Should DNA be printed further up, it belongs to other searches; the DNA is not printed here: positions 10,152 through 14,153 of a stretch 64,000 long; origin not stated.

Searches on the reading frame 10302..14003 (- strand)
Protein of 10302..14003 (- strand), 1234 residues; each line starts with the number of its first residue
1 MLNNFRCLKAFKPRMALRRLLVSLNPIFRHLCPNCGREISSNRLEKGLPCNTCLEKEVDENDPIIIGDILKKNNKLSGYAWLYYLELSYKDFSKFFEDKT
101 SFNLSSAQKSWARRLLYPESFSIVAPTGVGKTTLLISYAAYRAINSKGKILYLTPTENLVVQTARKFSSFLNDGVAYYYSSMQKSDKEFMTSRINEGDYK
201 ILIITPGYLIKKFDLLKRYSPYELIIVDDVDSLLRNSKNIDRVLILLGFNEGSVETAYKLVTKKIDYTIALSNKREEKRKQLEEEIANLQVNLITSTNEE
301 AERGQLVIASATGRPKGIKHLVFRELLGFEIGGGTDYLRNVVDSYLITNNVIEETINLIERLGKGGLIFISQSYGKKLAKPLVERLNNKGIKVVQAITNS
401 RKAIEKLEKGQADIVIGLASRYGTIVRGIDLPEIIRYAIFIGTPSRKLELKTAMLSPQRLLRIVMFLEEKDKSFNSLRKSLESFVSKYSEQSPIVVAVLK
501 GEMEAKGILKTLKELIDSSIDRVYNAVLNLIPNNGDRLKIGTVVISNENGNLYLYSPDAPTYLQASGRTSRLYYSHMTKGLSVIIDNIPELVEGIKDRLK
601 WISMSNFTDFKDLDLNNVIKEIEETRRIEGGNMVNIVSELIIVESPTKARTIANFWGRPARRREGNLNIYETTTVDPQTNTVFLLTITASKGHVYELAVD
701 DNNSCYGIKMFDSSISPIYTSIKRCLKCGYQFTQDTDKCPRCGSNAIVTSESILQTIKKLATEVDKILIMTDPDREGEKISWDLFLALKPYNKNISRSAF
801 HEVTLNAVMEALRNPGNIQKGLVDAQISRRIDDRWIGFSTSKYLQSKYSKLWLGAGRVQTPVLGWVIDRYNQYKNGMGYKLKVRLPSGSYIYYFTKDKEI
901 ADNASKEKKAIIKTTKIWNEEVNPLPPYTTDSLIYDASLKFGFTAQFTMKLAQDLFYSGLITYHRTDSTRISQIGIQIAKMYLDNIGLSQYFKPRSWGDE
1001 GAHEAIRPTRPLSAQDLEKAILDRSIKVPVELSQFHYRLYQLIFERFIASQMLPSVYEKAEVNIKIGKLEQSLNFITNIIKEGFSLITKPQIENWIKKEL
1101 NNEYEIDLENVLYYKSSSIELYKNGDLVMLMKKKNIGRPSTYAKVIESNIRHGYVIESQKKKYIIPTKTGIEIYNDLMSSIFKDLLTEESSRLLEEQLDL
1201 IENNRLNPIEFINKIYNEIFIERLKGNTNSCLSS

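Call 66: search_protein_families(library=pfam, proteins=[window:10302-14003:-], max_evalue=0.00001)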
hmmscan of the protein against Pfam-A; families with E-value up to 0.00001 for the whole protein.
window:10302-14003:- (1234 aa): 5 families
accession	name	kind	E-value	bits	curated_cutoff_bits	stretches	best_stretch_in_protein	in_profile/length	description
PF01131.25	Topoisom_bac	-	5.8e-73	246.7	35.1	1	818-1212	2-410/411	DNA topoisomerase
PF01751.28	Toprim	-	1.6e-17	63.8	23.1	1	639-802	1-95/96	Toprim domain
PF00270.35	DEAD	-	2.3e-17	63.7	26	1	107-239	3-137/167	DEAD/DEAH box helicase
PF17915.7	zf_Rg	-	3.2e-12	46.1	25.5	1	27-60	5-38/49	Reverse gyrase zinc finger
PF04851.21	ResIII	-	2e-10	41.3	22.5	1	103-230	3-134/164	Type III restriction enzyme, res subunit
